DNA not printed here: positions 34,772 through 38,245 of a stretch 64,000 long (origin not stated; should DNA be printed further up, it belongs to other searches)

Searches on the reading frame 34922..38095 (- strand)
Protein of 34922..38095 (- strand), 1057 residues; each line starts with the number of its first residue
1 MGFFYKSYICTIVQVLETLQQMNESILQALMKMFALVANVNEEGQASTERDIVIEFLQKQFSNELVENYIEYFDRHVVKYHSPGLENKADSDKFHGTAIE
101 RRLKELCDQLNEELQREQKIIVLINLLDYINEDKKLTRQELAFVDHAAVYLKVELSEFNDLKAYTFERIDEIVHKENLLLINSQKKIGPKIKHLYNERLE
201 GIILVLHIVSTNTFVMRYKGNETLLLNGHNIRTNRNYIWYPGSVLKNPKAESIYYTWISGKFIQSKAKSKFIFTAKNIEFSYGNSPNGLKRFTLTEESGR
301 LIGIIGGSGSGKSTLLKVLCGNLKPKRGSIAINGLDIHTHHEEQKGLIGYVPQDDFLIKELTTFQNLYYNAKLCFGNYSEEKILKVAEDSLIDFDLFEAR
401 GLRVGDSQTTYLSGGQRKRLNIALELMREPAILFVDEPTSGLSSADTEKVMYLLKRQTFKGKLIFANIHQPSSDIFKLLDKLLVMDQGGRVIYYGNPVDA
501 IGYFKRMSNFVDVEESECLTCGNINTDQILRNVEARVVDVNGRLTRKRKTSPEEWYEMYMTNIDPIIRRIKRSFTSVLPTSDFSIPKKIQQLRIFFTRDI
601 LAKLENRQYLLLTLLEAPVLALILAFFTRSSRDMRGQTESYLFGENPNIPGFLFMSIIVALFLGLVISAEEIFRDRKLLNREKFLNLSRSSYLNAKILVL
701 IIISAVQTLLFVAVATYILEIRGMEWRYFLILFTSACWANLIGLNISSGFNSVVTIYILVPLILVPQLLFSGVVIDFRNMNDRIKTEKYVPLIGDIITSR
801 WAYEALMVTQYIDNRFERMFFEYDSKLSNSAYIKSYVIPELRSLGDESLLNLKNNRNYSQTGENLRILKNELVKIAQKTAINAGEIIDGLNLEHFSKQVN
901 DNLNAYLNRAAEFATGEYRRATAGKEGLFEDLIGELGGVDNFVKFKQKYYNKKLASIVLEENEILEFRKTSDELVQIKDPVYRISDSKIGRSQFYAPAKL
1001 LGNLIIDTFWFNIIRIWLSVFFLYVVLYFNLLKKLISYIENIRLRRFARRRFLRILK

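Call 33: search_protein_families(library=pfam, proteins=[window:34922-38095:-])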
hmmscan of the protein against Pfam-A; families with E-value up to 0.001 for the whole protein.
window:34922-38095:- (1057 aa): 5 families
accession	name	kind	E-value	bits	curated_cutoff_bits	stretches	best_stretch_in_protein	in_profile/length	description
PF00005.33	ABC_tran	-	2.7e-30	106.2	25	1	289-440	1-137/137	ABC transporter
PF01061.29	ABC2_membrane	-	1.1e-23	84.4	26.9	1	590-811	1-211/211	ABC-2 type transporter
PF12698.13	ABC2_membrane_3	-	1.3e-05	25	31.6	1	645-807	156-316/347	ABC-2 family transporter protein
PF13304.12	AAA_21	-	3.9e-05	24.3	27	0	302-319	2-19/304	AAA domain, putative AbiEii toxin, Type IV TA system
PF19055.6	ABC2_membrane_7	-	0.0002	20.8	22.7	0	469-507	1-39/410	ABC-2 type transporter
